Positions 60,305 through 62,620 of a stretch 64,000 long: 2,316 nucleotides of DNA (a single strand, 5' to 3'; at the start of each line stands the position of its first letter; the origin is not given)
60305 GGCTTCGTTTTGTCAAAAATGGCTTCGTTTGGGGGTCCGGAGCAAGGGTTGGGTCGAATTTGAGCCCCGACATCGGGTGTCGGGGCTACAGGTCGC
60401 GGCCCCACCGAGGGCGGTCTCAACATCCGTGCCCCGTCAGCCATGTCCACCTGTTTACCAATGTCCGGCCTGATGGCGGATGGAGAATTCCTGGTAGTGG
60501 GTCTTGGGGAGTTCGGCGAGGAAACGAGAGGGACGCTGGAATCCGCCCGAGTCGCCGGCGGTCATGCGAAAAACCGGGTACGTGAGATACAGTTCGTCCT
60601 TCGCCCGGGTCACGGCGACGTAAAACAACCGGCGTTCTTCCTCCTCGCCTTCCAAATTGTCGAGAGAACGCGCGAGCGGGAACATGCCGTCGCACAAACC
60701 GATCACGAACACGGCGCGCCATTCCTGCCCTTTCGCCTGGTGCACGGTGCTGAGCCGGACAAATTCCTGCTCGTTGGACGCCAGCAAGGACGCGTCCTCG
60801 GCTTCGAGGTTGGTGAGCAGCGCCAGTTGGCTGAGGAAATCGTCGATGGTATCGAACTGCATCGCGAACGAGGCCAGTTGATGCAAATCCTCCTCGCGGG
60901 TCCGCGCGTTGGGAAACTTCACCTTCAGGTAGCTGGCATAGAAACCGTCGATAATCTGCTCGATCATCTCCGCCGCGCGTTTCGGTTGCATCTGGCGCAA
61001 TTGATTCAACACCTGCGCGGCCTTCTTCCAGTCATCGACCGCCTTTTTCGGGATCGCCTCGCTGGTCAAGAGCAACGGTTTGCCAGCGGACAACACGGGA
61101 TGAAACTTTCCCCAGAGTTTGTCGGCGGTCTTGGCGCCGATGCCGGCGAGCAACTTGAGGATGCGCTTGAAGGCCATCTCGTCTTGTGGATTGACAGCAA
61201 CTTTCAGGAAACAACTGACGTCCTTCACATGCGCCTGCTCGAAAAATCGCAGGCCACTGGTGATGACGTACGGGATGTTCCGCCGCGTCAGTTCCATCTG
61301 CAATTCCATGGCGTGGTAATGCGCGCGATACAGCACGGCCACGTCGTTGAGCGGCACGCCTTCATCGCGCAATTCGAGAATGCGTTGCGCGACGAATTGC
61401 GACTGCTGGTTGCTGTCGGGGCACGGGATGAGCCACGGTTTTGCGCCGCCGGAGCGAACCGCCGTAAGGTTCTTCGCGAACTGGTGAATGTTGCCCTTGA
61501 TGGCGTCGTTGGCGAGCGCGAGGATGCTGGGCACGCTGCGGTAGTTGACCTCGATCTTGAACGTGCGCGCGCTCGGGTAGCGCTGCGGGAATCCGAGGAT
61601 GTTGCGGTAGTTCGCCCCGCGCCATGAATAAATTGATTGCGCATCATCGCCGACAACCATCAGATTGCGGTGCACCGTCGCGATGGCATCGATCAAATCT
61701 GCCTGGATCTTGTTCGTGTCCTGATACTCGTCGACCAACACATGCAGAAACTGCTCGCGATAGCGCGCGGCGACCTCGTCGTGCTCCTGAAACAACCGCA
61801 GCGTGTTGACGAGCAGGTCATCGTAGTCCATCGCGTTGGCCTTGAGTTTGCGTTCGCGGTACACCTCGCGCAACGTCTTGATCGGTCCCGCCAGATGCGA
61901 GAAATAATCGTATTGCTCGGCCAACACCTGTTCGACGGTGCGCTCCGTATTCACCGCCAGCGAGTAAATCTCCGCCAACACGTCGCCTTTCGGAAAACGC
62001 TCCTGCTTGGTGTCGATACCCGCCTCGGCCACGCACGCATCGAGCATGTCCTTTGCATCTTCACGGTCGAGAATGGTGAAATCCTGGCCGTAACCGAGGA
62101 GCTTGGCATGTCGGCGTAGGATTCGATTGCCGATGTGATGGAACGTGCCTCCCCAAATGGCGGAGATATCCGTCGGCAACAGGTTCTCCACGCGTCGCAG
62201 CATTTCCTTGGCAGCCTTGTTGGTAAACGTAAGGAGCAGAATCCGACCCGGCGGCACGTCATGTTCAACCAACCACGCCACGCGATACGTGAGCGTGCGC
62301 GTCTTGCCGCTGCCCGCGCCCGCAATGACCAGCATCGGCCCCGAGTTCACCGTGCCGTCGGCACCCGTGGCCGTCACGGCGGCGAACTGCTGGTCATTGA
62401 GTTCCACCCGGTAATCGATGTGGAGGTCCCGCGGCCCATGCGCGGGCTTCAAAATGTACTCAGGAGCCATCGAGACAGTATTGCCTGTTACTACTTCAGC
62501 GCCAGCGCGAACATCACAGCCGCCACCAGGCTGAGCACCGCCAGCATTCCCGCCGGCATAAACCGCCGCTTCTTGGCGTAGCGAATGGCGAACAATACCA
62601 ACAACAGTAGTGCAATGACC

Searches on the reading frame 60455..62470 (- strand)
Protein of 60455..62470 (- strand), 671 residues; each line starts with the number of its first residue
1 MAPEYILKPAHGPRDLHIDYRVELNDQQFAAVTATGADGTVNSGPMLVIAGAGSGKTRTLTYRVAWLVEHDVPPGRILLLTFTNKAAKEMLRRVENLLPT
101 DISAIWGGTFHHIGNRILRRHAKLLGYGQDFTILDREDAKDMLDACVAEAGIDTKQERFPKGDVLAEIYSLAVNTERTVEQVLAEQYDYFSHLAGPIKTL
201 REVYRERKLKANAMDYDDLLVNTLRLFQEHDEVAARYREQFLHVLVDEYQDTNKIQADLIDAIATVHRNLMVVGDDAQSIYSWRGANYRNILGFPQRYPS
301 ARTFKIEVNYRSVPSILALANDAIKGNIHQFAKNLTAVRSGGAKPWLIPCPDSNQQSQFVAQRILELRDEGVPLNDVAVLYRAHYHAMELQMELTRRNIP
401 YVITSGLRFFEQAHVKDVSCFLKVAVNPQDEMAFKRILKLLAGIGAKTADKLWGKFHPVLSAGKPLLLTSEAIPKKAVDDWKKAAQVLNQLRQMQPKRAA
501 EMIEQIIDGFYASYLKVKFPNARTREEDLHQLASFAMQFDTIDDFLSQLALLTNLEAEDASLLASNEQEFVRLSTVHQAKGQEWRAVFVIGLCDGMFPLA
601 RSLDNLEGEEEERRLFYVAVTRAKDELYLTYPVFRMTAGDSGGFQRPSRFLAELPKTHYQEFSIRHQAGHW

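Call 78: find_homologous_proteins(query=window:60455-62470:-, max_evalue=1e-100)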
Query window:60455-62470:- (671 aa): 7998 proteins with E <= 1e-100 among 8000 candidates; the best 120 are listed.
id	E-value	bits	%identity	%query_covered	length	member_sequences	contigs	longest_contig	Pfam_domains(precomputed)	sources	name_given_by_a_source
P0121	0.0e+0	1465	95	100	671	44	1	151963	PF13538.13,PF13604.13,PF13361.13,PF13245.13,PF00580.28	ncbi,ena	-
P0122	0.0e+0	1418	91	100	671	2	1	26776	PF13538.13,PF13604.13,PF13361.13,PF13245.13,PF00580.28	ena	-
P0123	0.0e+0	1409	90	100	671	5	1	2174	PF13538.13,PF13604.13,PF13361.13,PF13245.13,PF00580.28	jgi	jgi:DNA helicase-2/ATP-dependent DNA helicase PcrA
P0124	0.0e+0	1409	91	100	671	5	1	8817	PF13538.13,PF13604.13,PF13361.13,PF13245.13,PF00580.28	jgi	jgi:DNA helicase-2/ATP-dependent DNA helicase PcrA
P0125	0.0e+0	1405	91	99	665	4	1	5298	PF13538.13,PF13604.13,PF13361.13,PF13245.13,PF00580.28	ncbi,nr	ncbi:MAG TPA: ATP-dependent helicase [Verrucomicrobiae bacterium]|nr:ATP-dependent helicase [Verruco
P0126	0.0e+0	1404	90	100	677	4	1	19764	PF13538.13,PF13604.13,PF13361.13,PF13245.13,PF00580.28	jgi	jgi:DNA helicase-2/ATP-dependent DNA helicase PcrA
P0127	0.0e+0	1403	90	100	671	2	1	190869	PF13538.13,PF13604.13,PF13361.13,PF13245.13,PF00580.28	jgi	jgi:DNA helicase-2/ATP-dependent DNA helicase PcrA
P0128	0.0e+0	1400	91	100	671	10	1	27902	PF13538.13,PF13604.13,PF13361.13,PF13245.13,PF00580.28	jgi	jgi:DNA helicase II / ATP-dependent DNA helicase PcrA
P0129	0.0e+0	1398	90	100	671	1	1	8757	PF13538.13,PF13604.13,PF13361.13,PF13245.13,PF00580.28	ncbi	-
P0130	0.0e+0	1397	90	99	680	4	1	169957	PF13538.13,PF13604.13,PF13361.13,PF13245.13,PF00580.28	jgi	-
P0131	0.0e+0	1387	88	100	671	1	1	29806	PF13538.13,PF01443.25,PF13604.13,PF13361.13,PF13245.13,PF00580.28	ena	-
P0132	0.0e+0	1382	89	100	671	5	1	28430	PF13538.13,PF01443.25,PF13604.13,PF13361.13,PF13245.13,PF00580.28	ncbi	-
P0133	0.0e+0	1377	92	97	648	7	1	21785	PF13538.13,PF13604.13,PF13361.13,PF13245.13,PF00580.28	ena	-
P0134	0.0e+0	1374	89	100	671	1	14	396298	PF13538.13,PF01443.25,PF13604.13,PF13361.13,PF13245.13,PF00580.28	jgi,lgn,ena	jgi:DNA helicase-2/ATP-dependent DNA helicase PcrA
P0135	0.0e+0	1374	89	100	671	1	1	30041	PF13538.13,PF01443.25,PF13604.13,PF13361.13,PF13245.13,PF00580.28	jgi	jgi:DNA helicase-2/ATP-dependent DNA helicase PcrA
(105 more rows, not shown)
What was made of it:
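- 60455..62470 (-): uvrD/pcrA-like helicase gene (671 aa). Its stop codon TAA is at 60455-60457. The spacer begins just downstream of it. Orthologs are 61-95% identical (call 78).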

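Call 79: find_encoding_contigs(protein=P0121, flank=3500, max_places=2)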
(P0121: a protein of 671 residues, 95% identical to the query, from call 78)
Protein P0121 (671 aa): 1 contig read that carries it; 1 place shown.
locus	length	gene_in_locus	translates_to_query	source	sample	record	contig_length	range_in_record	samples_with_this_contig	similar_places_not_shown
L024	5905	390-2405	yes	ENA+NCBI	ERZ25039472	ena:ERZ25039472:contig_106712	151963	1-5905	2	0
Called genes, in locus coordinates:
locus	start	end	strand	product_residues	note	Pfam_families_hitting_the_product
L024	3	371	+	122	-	?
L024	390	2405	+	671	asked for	PF00580:UvrD-helicase, PF13245:AAA_19, PF13604:AAA_30 (faint), PF13361:UvrD_C, PF13538:UvrD_C_2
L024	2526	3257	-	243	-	PF00977:His_biosynth, PF01207:Dus (faint)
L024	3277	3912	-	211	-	PF00117:GATase, PF07685:GATase_3 (weak)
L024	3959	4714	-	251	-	PF07690:MFS_1 (weak)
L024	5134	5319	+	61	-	-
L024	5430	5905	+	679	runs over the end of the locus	PF00437:T2SSE, PF00482:T2SSF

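Call 80: find_encoding_contigs(protein=P0127, flank=3500, max_places=2)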
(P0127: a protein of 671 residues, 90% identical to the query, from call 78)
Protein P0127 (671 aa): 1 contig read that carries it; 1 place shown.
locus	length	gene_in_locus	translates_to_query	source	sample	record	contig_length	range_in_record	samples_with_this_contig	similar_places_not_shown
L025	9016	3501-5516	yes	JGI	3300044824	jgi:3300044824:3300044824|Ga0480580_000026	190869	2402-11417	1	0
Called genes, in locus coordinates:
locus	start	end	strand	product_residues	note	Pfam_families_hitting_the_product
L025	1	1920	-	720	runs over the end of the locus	-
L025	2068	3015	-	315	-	-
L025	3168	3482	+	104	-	PF03647:Tmemb_14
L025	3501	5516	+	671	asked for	PF00580:UvrD-helicase, PF13245:AAA_19, PF13604:AAA_30 (faint), PF13361:UvrD_C, PF13538:UvrD_C_2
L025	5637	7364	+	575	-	PF05157:MshEN, PF13604:AAA_30 (faint), PF00437:T2SSE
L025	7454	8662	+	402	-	PF28597:T2SSF_N, PF00482:T2SSF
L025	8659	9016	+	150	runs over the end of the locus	PF07963:N_methyl (weak), PF08334:T2SSG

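Call 81: find_encoding_contigs(protein=P0134, flank=3500, max_places=2)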
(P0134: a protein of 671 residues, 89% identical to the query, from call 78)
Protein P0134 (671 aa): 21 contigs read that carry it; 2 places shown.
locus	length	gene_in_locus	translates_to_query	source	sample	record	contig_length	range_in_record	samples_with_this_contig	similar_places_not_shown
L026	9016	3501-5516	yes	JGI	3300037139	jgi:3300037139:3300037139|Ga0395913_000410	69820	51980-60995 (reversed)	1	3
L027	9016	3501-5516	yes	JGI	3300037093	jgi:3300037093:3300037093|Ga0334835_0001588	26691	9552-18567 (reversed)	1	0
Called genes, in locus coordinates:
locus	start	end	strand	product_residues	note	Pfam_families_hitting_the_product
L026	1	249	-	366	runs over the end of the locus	PF13191:AAA_16 (faint), PF00437:T2SSE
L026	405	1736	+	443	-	PF07690:MFS_1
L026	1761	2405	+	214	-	PF00117:GATase, PF07685:GATase_3 (weak), PF01174:SNO (faint)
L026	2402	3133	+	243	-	PF00977:His_biosynth, PF01207:Dus (faint)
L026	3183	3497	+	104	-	PF03647:Tmemb_14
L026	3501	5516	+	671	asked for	PF00580:UvrD-helicase, PF13245:AAA_19, PF13604:AAA_30 (faint), PF01443:Viral_helicase1 (faint), PF13361:UvrD_C, PF13538:UvrD_C_2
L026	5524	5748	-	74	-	-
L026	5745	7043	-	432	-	PF25390:WD40_RLD, PF25384:Alsin_RLD (faint), PF13540:RCC1_2, PF00415:RCC1, PF13540:RCC1_2, PF00415:RCC1 (weak)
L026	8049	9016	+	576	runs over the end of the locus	PF05157:MshEN, PF00437:T2SSE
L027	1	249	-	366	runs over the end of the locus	PF13191:AAA_16 (faint), PF00437:T2SSE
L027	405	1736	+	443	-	PF07690:MFS_1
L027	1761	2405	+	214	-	PF00117:GATase, PF07685:GATase_3 (weak), PF01174:SNO (faint)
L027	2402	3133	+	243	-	PF00977:His_biosynth, PF01207:Dus (faint)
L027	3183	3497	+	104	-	PF03647:Tmemb_14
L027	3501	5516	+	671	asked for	PF00580:UvrD-helicase, PF13245:AAA_19, PF13604:AAA_30 (faint), PF01443:Viral_helicase1 (faint), PF13361:UvrD_C, PF13538:UvrD_C_2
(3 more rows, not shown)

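Call 94: find_encoding_contigs(protein=P0122, flank=3500, max_places=2)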
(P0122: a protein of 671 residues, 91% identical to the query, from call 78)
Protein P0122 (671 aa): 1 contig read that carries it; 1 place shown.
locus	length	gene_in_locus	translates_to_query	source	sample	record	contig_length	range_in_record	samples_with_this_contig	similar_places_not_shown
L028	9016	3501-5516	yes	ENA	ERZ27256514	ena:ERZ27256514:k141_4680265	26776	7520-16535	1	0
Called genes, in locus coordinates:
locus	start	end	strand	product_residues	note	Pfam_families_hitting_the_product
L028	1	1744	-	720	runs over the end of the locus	-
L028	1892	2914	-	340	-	-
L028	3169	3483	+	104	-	PF03647:Tmemb_14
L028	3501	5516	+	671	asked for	PF00580:UvrD-helicase, PF13245:AAA_19, PF13604:AAA_30 (faint), PF13361:UvrD_C, PF13538:UvrD_C_2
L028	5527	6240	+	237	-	PF00702:Hydrolase, PF13419:HAD_2, PF13242:Hydrolase_like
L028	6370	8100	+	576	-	PF05157:MshEN, PF13604:AAA_30 (faint), PF00437:T2SSE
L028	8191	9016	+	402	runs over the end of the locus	PF28597:T2SSF_N, PF00482:T2SSF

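Call 95: find_encoding_contigs(protein=P0130, flank=3500, max_places=2)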
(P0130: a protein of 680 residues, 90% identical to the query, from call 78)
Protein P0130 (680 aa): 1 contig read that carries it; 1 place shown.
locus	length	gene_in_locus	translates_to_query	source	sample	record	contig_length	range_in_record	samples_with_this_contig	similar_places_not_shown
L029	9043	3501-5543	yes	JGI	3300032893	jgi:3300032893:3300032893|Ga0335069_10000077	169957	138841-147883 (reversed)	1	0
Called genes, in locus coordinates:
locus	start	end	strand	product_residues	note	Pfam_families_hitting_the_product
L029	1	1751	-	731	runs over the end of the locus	-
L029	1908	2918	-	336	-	-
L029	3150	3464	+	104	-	PF03647:Tmemb_14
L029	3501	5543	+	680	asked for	PF00580:UvrD-helicase, PF13604:AAA_30 (faint), PF13245:AAA_19, PF13361:UvrD_C, PF13538:UvrD_C_2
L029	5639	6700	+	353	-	-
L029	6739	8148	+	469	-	PF00884:Sulfatase (weak), PF01663:Phosphodiest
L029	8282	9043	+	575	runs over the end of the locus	PF05157:MshEN, PF00437:T2SSE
